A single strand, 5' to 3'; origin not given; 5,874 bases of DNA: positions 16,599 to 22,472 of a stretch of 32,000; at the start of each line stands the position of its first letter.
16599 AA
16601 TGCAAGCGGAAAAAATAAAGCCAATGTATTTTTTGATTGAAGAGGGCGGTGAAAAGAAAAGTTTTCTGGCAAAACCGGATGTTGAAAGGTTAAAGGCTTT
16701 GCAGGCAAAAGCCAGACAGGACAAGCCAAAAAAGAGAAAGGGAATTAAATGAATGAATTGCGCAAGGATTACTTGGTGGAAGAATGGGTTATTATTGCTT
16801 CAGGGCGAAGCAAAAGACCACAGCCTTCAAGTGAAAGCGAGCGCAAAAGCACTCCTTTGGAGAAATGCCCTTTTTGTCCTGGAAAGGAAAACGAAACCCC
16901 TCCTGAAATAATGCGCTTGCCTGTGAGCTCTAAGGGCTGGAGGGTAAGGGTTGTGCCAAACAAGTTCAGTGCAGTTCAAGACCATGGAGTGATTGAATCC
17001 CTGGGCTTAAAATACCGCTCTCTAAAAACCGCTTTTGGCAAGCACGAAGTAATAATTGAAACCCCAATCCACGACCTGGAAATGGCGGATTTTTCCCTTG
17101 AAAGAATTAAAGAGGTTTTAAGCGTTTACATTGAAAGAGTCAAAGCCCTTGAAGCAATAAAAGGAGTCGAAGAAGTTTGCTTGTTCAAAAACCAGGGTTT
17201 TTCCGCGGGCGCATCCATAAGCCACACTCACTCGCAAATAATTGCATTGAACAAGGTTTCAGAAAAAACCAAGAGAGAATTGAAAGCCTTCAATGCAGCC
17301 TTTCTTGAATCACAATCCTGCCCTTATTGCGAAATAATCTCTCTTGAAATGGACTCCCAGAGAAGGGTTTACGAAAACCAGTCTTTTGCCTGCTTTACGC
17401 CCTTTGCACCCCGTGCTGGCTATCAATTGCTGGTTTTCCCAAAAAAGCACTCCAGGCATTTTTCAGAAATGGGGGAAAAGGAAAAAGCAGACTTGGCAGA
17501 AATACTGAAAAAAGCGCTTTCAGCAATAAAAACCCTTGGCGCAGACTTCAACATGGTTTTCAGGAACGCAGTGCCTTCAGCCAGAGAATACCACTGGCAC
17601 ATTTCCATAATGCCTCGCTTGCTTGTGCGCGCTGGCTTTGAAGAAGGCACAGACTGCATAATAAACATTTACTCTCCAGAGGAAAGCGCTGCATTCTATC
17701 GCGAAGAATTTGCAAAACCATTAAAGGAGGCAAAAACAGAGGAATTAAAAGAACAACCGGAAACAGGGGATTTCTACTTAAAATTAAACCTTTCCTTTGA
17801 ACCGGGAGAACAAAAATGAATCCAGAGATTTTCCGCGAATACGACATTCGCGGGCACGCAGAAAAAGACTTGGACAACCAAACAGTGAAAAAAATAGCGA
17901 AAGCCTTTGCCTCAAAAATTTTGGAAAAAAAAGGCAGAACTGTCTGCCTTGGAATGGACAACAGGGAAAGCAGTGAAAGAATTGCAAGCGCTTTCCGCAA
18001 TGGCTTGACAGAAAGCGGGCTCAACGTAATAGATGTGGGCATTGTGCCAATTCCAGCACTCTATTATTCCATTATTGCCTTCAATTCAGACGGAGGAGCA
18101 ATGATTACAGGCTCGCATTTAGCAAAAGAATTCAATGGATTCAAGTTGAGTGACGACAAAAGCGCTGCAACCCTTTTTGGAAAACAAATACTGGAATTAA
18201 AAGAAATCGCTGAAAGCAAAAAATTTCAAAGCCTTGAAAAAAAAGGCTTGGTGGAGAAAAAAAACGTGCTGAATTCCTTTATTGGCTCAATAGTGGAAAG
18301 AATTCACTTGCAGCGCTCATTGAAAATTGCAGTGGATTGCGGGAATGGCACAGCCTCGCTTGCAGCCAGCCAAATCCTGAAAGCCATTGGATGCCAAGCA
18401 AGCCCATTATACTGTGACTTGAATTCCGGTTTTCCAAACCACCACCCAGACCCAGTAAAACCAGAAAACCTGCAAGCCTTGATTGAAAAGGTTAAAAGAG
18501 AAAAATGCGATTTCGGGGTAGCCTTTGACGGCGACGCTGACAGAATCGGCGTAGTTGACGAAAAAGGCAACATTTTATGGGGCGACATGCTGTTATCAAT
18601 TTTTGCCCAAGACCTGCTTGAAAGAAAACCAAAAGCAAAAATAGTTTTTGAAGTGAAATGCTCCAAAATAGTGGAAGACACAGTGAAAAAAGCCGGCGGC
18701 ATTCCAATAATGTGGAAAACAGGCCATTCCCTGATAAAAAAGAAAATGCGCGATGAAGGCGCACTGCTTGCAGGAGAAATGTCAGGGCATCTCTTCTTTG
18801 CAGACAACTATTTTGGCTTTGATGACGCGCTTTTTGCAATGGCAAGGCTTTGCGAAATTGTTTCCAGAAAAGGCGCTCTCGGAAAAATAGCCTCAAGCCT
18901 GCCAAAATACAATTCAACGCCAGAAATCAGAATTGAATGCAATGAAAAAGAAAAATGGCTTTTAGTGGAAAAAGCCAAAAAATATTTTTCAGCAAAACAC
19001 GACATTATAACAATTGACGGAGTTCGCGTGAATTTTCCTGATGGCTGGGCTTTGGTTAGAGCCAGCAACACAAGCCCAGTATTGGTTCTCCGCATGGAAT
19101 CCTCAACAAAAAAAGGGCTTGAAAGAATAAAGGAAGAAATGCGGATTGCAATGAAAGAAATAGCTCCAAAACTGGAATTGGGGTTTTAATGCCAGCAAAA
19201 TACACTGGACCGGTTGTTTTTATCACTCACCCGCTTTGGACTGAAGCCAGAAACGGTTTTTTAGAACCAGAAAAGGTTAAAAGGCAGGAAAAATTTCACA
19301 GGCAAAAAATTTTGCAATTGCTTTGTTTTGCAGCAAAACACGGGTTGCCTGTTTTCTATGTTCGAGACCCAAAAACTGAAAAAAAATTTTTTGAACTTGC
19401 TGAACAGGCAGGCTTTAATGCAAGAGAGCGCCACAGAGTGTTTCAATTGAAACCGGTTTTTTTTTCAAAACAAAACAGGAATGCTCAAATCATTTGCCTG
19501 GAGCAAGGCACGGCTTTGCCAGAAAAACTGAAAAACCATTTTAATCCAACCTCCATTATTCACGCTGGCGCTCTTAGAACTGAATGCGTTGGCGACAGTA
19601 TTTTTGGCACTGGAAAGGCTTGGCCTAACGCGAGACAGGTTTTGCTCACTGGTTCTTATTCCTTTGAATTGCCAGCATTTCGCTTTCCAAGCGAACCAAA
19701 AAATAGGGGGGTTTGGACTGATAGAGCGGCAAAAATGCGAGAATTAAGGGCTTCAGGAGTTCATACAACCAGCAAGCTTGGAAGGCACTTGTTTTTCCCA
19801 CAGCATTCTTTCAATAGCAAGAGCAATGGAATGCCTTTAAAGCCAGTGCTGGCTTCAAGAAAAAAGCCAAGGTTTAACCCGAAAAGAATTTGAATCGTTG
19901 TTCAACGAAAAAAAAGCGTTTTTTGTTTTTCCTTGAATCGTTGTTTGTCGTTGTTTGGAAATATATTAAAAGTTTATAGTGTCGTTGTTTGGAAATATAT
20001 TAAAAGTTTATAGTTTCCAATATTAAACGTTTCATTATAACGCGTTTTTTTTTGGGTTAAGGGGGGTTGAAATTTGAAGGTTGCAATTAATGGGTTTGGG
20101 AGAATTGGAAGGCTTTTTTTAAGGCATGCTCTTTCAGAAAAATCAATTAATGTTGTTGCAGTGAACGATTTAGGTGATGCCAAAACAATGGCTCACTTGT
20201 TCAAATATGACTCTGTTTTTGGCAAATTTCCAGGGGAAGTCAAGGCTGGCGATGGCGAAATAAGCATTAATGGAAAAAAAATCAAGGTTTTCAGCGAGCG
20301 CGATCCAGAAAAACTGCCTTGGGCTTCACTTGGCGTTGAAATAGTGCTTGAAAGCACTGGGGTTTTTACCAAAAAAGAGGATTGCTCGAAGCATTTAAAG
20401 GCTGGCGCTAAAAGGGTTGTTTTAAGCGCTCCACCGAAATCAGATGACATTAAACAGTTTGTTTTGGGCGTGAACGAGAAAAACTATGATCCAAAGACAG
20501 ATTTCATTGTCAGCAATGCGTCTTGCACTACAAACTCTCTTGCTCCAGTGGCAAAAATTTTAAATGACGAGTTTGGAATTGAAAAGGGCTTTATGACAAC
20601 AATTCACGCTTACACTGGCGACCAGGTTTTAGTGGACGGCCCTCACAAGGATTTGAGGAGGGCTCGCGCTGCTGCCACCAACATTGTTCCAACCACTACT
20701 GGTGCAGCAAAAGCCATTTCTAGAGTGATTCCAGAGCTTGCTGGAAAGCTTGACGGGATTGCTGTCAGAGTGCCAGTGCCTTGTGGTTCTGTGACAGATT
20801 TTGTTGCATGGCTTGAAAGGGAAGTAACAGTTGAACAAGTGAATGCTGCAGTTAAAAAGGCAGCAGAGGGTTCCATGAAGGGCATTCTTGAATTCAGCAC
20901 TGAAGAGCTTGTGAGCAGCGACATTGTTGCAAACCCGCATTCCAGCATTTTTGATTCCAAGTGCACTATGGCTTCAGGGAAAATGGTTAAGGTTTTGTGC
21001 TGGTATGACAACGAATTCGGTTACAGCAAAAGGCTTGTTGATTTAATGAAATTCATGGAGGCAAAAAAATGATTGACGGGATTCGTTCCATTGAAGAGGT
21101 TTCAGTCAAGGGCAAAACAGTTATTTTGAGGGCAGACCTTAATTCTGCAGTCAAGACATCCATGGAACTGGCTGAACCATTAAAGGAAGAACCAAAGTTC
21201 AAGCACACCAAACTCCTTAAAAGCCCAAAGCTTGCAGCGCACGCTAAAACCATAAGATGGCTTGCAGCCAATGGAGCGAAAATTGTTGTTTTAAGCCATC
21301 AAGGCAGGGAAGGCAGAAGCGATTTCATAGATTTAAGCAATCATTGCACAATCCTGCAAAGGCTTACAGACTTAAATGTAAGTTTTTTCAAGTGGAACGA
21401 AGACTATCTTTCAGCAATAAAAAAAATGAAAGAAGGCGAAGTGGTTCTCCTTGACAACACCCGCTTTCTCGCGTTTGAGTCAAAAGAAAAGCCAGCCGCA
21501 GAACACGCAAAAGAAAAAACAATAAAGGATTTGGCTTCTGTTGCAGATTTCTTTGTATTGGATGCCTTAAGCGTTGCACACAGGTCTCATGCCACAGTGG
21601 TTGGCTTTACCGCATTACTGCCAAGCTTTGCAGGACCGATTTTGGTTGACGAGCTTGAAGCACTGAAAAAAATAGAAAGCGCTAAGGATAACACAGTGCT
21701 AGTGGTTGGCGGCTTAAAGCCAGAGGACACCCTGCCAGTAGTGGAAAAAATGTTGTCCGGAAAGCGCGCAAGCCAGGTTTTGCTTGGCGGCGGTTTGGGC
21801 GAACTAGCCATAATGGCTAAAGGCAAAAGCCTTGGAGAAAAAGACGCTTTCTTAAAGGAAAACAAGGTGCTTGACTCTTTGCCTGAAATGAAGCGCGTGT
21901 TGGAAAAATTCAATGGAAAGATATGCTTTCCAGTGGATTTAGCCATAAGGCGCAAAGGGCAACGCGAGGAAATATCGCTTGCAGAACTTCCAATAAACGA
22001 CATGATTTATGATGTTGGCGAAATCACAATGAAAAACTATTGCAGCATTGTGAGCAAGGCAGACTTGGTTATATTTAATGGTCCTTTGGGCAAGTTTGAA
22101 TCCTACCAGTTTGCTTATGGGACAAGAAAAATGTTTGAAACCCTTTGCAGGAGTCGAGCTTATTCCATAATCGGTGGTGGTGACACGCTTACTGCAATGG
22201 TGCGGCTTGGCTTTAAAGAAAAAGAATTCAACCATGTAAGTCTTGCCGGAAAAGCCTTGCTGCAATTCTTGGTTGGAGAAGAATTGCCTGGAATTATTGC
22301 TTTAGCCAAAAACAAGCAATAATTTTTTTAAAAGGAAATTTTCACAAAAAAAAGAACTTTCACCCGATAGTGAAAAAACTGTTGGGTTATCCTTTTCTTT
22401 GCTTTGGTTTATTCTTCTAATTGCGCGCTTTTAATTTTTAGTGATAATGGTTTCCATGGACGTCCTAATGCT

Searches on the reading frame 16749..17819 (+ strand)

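Call 11: search_protein_families(library=pfam, proteins=[window:16749-17819:+], max_evalue=0.01)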
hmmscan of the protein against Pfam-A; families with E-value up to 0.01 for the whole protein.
window:16749-17819:+ (356 aa): 7 families
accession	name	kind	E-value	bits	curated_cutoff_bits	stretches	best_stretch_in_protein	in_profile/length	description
PF16268.10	DUF4921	-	1.1e-13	51.4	28.5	1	138-312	219-388/425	Domain of unknown function (DUF4921)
PF01087.27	GalP_UDP_transf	-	1e-12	49.3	22.1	1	4-168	14-181/184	Galactose-1-phosphate uridyl transferase, N-terminal domain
PF01230.28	HIT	-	1.1e-11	45.7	21.5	1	205-285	7-92/98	HIT domain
PF16285.10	DUF4931_N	-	2.2e-11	44.4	24.1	1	77-170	33-124/124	Domain of unknown function (DUF4931) N-terminal domain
PF11969.13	DcpS_C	-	9.1e-08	33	24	1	191-285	2-99/114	Scavenger mRNA decapping enzyme C-term binding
PF02744.22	GalP_UDP_tr_C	-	1.8e-05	24.9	29.2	1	179-258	3-83/165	Galactose-1-phosphate uridyl transferase, C-terminal domain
PF19327.4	Ap4A_phos_N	-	0.0073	16.3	23.1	0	143-175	136-168/177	Ap4A phosphorylase N-terminal domain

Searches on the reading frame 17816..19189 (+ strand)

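Call 11: search_protein_families(library=pfam, proteins=[window:17816-19189:+], max_evalue=0.01)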
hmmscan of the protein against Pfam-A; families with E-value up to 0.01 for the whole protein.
window:17816-19189:+ (457 aa): 4 families
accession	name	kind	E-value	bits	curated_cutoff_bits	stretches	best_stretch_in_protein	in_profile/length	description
PF02878.22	PGM_PMM_I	-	1e-30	106.7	22.5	1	5-136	3-135/138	Phosphoglucomutase/phosphomannomutase, alpha/beta/alpha domain I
PF02879.22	PGM_PMM_II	-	1.1e-25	90.6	29.3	1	159-251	7-103/103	Phosphoglucomutase/phosphomannomutase, alpha/beta/alpha domain II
PF02880.22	PGM_PMM_III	-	3e-24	85.8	20.7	1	255-361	1-110/115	Phosphoglucomutase/phosphomannomutase, alpha/beta/alpha domain III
PF00408.26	PGM_PMM_IV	-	9.7e-16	58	23.1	1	370-443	1-66/68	Phosphoglucomutase/phosphomannomutase, C-terminal domain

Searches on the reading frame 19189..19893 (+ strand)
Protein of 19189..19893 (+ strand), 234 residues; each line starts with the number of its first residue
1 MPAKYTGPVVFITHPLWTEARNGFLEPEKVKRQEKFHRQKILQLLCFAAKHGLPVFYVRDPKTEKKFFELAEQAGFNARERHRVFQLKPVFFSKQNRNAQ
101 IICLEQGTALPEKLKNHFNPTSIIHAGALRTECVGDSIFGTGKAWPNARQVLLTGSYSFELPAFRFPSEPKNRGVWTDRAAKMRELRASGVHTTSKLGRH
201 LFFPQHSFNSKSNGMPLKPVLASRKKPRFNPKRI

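Call 14: search_protein_families(library=pfam, proteins=[window:19189-19893:+], max_evalue=0.01)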
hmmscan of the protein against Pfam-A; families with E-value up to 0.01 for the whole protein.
window:19189-19893:+ (234 aa): 1 family
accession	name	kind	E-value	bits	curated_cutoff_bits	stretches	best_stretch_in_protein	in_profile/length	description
PF04092.18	SAG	-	0.0024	19.1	21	1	90-172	21-103/131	SRS domain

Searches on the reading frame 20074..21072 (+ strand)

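Call 14: search_protein_families(library=pfam, proteins=[window:20074-21072:+], max_evalue=0.01)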
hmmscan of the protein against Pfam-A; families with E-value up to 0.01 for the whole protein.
window:20074-21072:+ (332 aa): 3 families
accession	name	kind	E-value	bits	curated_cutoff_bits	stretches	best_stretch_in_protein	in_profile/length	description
PF02800.25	Gp_dh_C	-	3.6e-66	222.1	24.4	1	156-311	1-158/158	Glyceraldehyde 3-phosphate dehydrogenase, C-terminal domain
PF00044.30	Gp_dh_N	-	1.9e-41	140.8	31.7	1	1-101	1-101/101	Glyceraldehyde 3-phosphate dehydrogenase, NAD binding domain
PF01113.26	DapB_N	-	0.0091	16.5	25.6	0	1-34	1-35/124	Dihydrodipicolinate reductase, N-terminus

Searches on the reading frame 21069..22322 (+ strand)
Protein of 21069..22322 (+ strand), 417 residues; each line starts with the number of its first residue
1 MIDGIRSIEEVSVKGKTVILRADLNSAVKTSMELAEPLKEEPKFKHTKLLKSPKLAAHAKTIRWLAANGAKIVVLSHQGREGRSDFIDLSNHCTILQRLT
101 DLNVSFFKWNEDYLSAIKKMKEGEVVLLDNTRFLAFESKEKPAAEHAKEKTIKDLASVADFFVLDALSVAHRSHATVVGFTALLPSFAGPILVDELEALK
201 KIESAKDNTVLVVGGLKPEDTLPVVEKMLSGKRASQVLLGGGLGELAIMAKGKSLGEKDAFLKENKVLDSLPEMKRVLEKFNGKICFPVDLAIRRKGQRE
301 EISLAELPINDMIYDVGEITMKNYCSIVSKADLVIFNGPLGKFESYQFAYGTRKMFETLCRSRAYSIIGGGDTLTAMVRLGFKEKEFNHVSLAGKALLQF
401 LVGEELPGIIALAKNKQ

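Call 14: search_protein_families(library=pfam, proteins=[window:21069-22322:+], max_evalue=0.01)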
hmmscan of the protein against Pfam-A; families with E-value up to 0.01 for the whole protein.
window:21069-22322:+ (417 aa): 2 families
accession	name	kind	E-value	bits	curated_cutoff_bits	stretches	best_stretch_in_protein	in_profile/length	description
PF00162.24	PGK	-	2.4e-86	290.5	27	1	8-404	1-379/379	Phosphoglycerate kinase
PF01358.24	PARP_regulatory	-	0.0077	15.6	25.4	0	83-134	86-138/292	Poly A polymerase regulatory subunit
